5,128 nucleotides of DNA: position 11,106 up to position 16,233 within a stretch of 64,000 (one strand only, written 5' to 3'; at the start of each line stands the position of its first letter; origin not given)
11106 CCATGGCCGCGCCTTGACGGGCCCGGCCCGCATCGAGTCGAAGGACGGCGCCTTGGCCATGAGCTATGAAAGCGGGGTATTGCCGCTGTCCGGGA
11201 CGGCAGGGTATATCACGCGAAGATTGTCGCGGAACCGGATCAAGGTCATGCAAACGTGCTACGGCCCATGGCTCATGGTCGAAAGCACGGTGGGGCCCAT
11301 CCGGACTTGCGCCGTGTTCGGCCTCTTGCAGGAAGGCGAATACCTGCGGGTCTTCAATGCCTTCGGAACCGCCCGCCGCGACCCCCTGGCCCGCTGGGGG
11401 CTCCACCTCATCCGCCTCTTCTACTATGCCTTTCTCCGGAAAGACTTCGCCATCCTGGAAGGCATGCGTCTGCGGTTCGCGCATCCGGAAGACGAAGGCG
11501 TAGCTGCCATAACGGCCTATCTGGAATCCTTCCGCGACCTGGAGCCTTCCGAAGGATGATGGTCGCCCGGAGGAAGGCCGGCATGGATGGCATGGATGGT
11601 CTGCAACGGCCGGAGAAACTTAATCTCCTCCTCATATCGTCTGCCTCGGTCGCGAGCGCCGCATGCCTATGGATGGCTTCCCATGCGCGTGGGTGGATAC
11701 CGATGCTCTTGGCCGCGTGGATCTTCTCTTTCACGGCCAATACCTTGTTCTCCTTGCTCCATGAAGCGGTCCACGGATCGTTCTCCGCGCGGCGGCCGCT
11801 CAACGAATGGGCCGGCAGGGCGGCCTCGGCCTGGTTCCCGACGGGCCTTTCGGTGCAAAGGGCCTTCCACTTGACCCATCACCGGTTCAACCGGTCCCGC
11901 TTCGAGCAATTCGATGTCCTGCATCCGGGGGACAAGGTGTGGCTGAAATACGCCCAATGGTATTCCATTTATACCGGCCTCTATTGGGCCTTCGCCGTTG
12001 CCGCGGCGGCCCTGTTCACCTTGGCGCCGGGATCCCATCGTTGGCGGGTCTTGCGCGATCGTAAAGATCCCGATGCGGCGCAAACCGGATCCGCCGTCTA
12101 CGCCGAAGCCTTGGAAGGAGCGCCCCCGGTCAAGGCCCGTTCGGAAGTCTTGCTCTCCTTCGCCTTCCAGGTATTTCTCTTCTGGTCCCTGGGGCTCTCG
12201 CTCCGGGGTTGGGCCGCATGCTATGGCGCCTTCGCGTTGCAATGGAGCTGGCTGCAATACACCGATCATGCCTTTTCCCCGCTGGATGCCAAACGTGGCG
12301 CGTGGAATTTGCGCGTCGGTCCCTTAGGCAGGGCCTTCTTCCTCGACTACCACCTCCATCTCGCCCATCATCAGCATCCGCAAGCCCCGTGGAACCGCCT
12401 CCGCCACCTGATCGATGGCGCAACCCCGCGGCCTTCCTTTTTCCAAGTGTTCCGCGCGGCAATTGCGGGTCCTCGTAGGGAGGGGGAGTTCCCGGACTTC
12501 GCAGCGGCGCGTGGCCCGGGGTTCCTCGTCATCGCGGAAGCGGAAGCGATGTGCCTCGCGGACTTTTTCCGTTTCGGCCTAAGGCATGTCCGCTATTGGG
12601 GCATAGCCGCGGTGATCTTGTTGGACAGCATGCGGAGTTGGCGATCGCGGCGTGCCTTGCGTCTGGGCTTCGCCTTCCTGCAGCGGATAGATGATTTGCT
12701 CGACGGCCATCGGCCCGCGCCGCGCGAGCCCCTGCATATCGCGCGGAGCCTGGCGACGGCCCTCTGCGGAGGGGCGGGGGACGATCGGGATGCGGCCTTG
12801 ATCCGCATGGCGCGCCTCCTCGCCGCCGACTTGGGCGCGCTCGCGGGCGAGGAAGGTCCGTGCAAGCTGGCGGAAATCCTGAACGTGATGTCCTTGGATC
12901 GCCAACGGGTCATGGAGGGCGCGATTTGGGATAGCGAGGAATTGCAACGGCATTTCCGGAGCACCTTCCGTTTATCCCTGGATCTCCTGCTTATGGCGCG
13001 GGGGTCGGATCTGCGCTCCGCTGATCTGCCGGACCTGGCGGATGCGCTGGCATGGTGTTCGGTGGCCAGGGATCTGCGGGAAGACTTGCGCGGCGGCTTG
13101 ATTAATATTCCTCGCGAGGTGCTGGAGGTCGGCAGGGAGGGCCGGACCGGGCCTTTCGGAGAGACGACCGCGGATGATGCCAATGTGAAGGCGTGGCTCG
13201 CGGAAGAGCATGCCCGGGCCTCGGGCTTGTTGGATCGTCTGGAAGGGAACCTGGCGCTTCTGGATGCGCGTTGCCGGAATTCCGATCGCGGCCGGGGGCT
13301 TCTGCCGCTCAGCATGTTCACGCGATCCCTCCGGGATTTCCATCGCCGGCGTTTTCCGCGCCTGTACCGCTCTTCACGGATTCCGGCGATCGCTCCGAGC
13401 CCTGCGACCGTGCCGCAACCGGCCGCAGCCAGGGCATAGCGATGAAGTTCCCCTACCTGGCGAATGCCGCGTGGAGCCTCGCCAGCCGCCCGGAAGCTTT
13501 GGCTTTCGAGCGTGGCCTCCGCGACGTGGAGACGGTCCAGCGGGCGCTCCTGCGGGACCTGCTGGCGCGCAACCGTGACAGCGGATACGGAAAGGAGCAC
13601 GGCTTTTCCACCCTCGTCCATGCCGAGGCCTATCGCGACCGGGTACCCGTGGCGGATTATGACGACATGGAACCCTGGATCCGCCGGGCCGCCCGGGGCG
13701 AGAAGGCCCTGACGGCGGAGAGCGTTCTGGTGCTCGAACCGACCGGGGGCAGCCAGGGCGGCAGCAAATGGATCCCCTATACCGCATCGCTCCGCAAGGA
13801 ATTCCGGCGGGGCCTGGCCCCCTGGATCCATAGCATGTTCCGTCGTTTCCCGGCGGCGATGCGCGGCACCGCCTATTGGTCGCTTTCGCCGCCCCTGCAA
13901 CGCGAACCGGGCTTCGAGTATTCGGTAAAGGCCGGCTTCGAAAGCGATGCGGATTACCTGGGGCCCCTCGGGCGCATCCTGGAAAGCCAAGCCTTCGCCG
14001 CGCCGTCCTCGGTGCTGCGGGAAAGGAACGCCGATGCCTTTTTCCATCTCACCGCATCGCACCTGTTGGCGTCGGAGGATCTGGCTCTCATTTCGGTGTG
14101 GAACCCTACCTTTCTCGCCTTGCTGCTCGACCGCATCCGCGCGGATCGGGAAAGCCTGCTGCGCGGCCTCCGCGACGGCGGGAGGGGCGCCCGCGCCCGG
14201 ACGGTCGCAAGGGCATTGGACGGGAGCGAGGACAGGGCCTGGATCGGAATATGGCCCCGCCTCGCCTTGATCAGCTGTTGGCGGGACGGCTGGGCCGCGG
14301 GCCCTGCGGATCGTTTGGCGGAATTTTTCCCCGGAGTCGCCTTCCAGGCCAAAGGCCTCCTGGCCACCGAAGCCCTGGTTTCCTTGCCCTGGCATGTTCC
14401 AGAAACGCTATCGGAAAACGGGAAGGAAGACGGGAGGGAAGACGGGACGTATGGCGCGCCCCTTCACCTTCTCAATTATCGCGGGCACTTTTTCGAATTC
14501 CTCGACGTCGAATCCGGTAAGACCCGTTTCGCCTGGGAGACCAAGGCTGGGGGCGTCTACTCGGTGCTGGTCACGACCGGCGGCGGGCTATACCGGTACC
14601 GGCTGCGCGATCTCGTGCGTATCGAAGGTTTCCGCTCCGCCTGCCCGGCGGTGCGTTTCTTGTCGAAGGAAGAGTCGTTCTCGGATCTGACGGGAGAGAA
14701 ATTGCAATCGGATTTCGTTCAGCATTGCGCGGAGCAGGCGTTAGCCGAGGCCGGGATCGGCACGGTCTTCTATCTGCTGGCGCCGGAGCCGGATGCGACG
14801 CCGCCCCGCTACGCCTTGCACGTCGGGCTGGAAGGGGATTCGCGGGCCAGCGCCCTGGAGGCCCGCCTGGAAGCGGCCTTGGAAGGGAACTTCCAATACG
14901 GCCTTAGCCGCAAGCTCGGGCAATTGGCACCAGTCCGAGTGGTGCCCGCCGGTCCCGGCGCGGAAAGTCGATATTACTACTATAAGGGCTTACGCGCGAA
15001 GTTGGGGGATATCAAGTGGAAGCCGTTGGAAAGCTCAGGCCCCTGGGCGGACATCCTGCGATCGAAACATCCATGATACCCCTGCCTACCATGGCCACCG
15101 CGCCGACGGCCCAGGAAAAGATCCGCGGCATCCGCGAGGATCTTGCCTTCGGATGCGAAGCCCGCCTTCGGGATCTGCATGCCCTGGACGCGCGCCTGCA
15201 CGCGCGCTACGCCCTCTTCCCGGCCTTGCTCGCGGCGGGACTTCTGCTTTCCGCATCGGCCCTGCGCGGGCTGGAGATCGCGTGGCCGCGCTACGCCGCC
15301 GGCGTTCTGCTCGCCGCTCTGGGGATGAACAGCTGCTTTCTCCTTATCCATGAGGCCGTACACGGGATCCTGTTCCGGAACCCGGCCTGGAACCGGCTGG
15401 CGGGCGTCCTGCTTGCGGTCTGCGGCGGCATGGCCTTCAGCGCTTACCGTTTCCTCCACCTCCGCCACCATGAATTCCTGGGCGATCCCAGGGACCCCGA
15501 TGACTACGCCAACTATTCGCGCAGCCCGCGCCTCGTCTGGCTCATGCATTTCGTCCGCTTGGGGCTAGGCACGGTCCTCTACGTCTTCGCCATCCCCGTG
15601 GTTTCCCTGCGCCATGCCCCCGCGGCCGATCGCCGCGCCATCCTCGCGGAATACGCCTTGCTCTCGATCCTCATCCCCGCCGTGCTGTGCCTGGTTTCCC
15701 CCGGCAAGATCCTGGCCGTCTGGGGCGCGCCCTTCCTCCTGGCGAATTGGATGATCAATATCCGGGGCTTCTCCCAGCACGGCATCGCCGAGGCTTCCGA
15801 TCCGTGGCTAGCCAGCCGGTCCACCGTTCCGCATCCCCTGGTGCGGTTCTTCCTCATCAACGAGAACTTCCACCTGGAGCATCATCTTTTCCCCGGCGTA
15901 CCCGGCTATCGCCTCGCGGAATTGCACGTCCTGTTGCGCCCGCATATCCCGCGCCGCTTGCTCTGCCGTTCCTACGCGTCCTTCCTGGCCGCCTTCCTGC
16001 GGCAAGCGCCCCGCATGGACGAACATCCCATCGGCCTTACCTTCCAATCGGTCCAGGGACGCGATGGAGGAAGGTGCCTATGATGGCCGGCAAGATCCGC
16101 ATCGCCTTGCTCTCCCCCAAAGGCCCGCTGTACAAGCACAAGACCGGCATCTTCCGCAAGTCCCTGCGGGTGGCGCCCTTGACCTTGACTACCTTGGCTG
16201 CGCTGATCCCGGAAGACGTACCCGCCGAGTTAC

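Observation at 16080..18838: Tandem pair of cobalamin-dependent radical SAM paralogs inside the lipid cluster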

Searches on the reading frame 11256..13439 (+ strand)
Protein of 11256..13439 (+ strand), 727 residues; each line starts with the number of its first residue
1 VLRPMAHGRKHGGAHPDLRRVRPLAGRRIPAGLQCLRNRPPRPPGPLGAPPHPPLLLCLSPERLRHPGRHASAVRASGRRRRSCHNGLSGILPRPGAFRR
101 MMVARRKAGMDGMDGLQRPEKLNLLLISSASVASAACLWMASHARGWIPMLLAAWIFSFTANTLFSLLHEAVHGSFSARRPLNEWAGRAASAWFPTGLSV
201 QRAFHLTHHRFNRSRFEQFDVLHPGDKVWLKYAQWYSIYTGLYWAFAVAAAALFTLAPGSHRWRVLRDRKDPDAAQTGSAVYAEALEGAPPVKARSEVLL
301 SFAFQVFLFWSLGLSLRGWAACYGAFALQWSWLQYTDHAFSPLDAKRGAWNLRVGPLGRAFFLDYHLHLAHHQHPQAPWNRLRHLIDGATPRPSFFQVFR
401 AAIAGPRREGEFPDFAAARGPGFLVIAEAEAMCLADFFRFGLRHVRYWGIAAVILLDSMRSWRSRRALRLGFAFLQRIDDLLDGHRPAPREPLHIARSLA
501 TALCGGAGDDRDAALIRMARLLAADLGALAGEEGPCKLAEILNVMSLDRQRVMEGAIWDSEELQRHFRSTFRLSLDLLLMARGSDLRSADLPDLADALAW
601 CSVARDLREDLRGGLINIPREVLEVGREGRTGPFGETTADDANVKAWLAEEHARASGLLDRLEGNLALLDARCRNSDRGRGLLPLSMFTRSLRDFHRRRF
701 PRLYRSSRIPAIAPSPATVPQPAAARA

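Call 10: search_protein_families(library=pfam, proteins=[window:11256-13439:+], max_evalue=0.001)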
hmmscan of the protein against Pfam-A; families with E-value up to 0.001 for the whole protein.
window:11256-13439:+ (727 aa): 1 family
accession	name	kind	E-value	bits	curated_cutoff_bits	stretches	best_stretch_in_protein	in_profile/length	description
PF00487.30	FA_desaturase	-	4.7e-21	76.1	29.7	1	146-384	2-233/253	Fatty acid desaturase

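Call 17: search_protein_families(library=ncbifam, proteins=[window:11583-13439:+], max_evalue=0.001)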
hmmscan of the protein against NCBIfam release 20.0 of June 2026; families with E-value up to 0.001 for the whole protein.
window:11583-13439:+ (618 aa): 0 families

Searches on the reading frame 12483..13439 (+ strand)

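Call 32: search_protein_families(library=pfam, proteins=[window:12483-13439:+], max_evalue=1)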
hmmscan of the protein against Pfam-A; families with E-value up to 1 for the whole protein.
window:12483-13439:+ (318 aa): 1 family
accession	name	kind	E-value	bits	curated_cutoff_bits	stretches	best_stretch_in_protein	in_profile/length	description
PF00494.24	SQS_PSY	-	0.00044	20.5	26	1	54-291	18-250/263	Squalene/phytoene synthase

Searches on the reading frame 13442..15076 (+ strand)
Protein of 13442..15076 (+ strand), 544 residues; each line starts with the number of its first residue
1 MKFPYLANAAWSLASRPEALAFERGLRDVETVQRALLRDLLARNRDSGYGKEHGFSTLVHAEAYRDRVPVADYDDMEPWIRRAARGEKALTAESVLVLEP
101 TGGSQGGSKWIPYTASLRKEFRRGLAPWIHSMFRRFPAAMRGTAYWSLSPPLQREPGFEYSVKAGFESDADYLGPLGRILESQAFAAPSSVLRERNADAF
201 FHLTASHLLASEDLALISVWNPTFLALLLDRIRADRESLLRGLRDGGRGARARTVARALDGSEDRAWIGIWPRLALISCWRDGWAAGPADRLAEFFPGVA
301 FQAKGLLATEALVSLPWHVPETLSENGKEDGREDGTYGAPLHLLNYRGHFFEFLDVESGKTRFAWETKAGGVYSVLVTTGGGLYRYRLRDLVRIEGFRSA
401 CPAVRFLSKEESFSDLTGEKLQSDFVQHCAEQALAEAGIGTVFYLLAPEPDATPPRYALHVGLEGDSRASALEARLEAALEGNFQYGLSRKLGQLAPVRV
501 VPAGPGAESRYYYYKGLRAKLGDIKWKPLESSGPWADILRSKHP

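Call 10: search_protein_families(library=pfam, proteins=[window:13442-15076:+], max_evalue=0.001)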
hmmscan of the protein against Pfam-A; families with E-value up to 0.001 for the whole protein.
window:13442-15076:+ (544 aa): 3 families
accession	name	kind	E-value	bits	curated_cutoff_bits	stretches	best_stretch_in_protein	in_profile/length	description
PF03321.19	GH3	-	4.7e-30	105.3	23.6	1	22-252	5-235/304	GH3 family N-terminal domain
PF23571.1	GH3_M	-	4.8e-14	52.6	23.6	1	345-408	4-74/75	GH3 family central domain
PF23572.1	GH3_C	-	4.4e-05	24.6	23.6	1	427-507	4-91/119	GH3 family C-terminal domain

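Call 17: search_protein_families(library=ncbifam, proteins=[window:13442-15076:+], max_evalue=0.001)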
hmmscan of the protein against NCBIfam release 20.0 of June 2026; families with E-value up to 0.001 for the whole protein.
window:13442-15076:+ (544 aa): 1 family
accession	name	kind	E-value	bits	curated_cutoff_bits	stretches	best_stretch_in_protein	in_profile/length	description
NF052613.1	OlsH_GH3_orni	equivalog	3.8e-11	42.2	620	1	26-118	35-130/524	lyso-ornithine lipid synthetase OlsH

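Call 87: search_solved_structures(query=window:13442-15076:+, max_evalue=0.01)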
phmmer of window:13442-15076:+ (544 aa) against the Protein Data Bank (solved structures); distinct sequences matched with E-value up to 0.01: 10.
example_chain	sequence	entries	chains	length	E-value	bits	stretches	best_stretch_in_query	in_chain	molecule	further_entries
4b2g_A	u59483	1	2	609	1.2e-16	63.4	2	18-114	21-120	GH3-1 AUXIN CONJUGATING ENZYME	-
7dk8_A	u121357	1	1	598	1.7e-16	62.9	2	26-112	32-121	Probable indole-3-acetic acid-amido synthetase GH3.8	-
7vka_A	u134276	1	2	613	2e-16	62.7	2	26-115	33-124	Indole-3-acetic acid-amido synthetase GH3.6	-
9fwd_A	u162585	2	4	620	2.1e-16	62.6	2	26-115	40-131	Indole-3-acetic acid-amido synthetase GH3.6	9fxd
5kod_A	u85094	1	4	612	4.6e-16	61.5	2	26-116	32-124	Indole-3-acetic acid-amido synthetase GH3.5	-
5ech_A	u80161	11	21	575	1.1e-15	60.2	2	350-524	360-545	Jasmonic acid-amido synthetase JAR1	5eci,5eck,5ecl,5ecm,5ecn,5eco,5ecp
4epl_A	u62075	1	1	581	1.1e-15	60.2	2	350-524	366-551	Jasmonic acid-amido synthetase JAR1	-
4epm_A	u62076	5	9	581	3.4e-11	45.4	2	349-462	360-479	4-substituted benzoates-glutamate ligase GH3.12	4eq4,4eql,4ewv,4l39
6oms_A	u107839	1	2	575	3.4e-11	45.4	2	349-462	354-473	4-substituted benzoates-glutamate ligase GH3.12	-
6avh_A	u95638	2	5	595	4.7e-10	41.6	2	27-116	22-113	GH3.15 acyl acid amido synthetase | AtGH3.15 acyl acid amido synthetase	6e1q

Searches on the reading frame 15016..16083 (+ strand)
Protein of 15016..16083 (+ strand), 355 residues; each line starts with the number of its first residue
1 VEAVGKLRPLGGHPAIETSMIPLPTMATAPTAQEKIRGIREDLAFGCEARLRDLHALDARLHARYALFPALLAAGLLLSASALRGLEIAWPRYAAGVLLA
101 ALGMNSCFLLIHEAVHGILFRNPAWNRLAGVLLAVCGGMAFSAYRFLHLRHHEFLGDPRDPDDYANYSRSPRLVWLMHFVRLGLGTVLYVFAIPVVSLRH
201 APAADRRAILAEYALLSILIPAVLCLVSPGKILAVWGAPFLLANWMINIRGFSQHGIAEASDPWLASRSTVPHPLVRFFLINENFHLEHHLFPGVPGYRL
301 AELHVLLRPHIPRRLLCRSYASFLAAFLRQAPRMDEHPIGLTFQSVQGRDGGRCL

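Call 10: search_protein_families(library=pfam, proteins=[window:15016-16083:+], max_evalue=0.001)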
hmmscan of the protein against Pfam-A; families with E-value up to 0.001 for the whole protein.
window:15016-16083:+ (355 aa): 1 family
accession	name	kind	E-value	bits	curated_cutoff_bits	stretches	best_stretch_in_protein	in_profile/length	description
PF00487.30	FA_desaturase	-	1.5e-36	126.9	29.7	1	89-314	2-246/253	Fatty acid desaturase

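Call 17: search_protein_families(library=ncbifam, proteins=[window:15073-16083:+], max_evalue=0.001)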
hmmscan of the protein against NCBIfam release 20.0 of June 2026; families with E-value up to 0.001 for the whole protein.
window:15073-16083:+ (336 aa): 5 families
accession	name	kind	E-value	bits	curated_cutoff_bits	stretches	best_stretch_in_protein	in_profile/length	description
NF041365.1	GntB_guanitoxin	equivalog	3e-17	63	380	1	78-288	53-278/308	guanitoxin biosynthesis L-arginine gamma (S) hydroxylase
NF045688.1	BCarotHydoxCrtR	equivalog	1.4e-10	40.7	475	1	57-290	35-258/297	beta-carotene hydroxylase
NF045690.1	BCarotKetCrtW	equivalog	2.6e-06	26.9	350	1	88-162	71-146/257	beta-carotene ketolase CrtW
NF052549.1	FAdesatDesBBac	equivalog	1.5e-05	24.4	500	1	84-307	67-308/340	Delta(10) desaturase DesB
NF052548.1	FAdesatDesABac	equivalog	7.2e-05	22.1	500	0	62-286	42-290/328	Delta(5) desaturase DesA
